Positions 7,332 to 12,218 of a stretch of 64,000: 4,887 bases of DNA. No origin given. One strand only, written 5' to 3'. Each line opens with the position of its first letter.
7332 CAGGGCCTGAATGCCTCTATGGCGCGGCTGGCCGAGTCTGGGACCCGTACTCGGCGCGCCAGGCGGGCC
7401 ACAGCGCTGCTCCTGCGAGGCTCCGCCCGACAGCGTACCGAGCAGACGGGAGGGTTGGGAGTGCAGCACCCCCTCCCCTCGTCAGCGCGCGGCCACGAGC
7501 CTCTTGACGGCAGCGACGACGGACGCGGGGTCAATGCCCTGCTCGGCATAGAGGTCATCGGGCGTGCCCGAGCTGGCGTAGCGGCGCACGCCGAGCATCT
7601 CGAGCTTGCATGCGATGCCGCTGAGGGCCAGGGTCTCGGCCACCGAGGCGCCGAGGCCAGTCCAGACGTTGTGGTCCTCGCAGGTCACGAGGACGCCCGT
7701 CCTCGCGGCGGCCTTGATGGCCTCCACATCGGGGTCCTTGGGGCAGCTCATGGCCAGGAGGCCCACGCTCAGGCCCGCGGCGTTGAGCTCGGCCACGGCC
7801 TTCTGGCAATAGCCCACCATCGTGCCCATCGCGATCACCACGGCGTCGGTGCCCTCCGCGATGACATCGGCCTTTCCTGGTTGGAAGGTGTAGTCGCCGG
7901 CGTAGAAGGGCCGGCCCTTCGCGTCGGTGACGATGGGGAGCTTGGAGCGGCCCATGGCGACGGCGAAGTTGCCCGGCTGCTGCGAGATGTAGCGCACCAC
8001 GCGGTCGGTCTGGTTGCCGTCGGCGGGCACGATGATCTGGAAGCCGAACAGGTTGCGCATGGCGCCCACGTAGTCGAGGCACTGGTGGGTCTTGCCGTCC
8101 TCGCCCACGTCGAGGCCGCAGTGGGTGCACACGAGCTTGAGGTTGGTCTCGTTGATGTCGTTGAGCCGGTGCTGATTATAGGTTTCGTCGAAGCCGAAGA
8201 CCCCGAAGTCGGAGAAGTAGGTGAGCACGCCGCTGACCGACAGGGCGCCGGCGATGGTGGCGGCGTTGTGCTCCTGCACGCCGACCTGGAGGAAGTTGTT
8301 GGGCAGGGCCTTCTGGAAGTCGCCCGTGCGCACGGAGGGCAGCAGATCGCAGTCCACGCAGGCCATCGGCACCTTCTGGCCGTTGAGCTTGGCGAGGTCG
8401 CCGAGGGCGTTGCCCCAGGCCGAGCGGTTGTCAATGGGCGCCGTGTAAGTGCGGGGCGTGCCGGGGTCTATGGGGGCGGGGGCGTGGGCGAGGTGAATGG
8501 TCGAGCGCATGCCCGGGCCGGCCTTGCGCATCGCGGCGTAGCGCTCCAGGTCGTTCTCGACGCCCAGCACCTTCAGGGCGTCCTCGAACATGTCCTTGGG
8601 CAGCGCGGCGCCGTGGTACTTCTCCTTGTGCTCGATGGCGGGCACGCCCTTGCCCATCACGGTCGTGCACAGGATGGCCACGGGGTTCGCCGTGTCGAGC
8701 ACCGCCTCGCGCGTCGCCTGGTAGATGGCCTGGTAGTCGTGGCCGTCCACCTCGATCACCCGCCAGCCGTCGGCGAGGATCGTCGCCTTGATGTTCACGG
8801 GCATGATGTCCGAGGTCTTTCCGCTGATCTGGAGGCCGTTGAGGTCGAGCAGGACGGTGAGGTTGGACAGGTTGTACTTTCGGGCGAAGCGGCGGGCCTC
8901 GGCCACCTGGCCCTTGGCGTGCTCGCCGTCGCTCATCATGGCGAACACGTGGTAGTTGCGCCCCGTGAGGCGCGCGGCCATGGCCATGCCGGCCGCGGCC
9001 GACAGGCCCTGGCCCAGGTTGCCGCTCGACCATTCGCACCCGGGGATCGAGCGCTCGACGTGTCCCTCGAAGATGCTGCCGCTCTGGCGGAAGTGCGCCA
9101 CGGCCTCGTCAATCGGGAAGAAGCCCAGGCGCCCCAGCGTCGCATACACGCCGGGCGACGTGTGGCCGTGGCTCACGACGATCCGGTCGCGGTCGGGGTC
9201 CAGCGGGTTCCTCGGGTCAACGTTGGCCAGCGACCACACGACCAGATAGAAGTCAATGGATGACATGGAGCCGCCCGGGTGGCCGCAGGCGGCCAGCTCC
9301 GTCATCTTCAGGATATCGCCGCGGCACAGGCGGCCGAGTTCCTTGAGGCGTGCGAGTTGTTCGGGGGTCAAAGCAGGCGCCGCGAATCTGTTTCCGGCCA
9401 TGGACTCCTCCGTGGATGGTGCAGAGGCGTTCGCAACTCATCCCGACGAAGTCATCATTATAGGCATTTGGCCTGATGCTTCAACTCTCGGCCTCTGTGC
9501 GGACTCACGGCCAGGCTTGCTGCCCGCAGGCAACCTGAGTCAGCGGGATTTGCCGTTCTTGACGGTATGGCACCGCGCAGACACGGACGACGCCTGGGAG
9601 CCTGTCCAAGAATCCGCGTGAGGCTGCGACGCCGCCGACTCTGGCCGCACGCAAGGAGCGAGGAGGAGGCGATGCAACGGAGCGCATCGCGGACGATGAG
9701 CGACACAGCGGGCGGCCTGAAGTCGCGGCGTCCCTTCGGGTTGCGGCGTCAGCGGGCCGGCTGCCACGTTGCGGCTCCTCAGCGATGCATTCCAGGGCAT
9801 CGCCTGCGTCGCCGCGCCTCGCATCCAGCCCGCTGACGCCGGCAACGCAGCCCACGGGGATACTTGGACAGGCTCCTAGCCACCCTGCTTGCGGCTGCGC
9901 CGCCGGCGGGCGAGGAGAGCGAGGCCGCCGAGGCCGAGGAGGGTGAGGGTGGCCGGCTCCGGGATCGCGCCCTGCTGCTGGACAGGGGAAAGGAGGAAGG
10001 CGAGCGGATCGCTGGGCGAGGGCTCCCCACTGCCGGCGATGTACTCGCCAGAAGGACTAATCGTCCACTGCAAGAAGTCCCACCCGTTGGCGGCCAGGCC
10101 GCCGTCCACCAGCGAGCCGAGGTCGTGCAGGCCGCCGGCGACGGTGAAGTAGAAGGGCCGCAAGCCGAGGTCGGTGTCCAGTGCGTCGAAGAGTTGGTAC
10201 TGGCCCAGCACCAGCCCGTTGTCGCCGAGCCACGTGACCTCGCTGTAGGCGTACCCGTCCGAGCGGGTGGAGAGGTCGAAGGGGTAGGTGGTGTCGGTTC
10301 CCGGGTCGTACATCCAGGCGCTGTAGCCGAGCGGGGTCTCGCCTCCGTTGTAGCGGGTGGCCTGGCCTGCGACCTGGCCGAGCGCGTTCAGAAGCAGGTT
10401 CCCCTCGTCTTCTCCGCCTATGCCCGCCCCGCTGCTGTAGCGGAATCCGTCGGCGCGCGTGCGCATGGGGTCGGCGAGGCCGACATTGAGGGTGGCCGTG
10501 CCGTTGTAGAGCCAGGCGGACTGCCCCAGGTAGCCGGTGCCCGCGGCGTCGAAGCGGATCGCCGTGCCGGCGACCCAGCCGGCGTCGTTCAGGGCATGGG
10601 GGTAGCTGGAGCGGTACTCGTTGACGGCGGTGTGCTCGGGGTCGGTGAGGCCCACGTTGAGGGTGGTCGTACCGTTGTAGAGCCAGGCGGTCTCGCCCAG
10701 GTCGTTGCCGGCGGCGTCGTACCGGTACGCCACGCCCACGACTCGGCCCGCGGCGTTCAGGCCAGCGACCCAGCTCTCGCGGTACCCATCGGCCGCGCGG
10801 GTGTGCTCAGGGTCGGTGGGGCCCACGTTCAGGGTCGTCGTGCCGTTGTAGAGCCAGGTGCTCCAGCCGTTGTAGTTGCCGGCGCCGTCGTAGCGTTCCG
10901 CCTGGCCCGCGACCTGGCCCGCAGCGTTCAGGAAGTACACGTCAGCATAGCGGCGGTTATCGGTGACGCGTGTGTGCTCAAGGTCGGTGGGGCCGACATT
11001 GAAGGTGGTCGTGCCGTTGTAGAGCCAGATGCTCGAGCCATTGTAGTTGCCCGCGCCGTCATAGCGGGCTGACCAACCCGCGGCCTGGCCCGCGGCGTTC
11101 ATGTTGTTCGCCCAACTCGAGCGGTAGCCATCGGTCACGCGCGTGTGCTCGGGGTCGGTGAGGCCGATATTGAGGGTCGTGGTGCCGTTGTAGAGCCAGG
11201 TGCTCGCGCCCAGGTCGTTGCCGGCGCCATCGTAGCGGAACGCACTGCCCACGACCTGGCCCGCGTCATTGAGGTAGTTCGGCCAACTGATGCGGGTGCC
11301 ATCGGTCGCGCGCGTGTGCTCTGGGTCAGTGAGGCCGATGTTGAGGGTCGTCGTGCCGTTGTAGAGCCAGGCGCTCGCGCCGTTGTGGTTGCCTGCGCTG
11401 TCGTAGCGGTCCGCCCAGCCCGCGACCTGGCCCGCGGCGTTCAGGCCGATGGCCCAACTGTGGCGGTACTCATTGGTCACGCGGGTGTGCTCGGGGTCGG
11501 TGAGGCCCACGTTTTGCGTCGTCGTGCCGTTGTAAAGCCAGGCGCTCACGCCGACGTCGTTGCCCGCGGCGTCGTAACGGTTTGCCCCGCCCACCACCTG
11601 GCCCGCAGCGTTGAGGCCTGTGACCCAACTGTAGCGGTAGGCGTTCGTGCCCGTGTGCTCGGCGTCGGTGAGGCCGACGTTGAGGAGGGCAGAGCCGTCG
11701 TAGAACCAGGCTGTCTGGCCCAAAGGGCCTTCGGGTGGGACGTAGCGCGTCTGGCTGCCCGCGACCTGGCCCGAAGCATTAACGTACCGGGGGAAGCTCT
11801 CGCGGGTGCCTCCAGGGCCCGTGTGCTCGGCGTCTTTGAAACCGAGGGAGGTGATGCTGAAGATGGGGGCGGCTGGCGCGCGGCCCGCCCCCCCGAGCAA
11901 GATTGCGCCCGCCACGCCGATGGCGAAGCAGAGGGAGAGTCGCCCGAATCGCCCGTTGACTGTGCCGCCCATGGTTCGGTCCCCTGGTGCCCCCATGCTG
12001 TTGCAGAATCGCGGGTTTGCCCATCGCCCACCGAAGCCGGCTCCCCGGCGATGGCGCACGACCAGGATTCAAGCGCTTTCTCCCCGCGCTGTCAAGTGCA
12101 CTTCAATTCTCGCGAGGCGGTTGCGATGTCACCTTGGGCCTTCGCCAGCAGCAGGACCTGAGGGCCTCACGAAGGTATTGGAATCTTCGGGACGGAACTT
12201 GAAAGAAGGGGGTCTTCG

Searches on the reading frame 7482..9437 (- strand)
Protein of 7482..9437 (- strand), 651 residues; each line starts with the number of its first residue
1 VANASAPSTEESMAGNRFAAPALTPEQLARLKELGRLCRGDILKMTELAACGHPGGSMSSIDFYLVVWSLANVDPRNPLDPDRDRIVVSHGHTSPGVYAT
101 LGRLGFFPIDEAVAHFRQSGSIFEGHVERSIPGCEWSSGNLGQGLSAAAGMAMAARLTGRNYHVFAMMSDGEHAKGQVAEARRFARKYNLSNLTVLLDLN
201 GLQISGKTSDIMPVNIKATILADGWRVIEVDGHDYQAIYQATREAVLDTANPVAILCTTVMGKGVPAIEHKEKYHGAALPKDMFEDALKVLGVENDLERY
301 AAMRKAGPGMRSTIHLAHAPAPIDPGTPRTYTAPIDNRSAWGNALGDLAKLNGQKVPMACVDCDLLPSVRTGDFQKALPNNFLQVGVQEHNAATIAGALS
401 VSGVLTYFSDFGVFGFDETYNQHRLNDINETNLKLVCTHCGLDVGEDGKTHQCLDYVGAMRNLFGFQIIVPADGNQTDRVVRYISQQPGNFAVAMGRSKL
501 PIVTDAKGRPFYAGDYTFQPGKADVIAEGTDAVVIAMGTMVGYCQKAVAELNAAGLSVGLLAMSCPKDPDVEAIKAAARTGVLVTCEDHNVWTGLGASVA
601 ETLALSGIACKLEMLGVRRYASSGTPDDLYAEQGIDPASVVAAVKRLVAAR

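Call 36: search_protein_families(library=pfam, proteins=[window:7482-9437:-], max_evalue=0.001)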
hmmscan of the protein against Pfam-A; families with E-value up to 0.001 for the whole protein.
window:7482-9437:- (651 aa): 6 families
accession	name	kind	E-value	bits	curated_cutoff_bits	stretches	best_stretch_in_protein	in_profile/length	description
PF00456.26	Transketolase_N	-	3.6e-45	154.8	22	1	47-294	18-278/334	Transketolase, thiamine diphosphate binding domain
PF02780.25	Transketolase_C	-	8.4e-20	71.4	25.9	1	521-640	1-124/124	Transketolase, C-terminal domain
PF02779.29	Transket_pyr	-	2.5e-18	66.7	27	1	335-501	3-173/174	Transketolase, pyrimidine binding domain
PF00676.26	E1_dh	-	1.3e-08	34.6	22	1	138-246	100-208/300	Dehydrogenase E1 component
PF09364.15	XFP_N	-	2e-06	27.3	23.7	1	116-249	118-250/364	XFP N-terminal domain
PF13292.11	DXP_synthase_N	-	4.8e-06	26.5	21.2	1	136-207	108-178/274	1-deoxy-D-xylulose-5-phosphate synthase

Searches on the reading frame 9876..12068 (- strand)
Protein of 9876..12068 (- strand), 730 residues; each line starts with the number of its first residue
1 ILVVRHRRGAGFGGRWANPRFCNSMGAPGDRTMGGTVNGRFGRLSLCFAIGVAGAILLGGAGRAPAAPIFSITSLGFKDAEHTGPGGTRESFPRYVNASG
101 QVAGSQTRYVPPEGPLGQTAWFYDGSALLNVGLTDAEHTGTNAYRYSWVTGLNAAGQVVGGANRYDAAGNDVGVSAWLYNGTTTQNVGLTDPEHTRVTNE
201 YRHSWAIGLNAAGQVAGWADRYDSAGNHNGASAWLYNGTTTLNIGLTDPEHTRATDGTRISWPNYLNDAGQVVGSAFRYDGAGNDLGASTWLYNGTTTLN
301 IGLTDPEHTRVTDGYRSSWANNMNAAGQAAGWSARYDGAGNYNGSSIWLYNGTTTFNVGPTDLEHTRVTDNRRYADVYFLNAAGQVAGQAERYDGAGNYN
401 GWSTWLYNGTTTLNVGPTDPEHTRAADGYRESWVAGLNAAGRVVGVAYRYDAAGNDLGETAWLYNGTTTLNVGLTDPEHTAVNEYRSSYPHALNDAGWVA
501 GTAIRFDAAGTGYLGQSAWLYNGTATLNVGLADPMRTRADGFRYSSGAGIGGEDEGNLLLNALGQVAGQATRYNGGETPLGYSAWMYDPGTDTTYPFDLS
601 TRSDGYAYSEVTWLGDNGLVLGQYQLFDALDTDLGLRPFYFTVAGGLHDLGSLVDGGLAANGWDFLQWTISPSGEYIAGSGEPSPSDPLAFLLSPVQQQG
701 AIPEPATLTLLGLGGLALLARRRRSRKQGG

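Call 36: search_protein_families(library=pfam, proteins=[window:9876-12068:-], max_evalue=0.001)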
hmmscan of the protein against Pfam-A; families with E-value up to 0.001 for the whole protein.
window:9876-12068:- (730 aa): 1 family
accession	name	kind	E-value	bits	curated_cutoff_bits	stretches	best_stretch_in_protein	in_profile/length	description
PF07589.16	PEP-CTERM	-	1.3e-05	25.5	20.7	1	701-724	1-24/24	PEP-CTERM motif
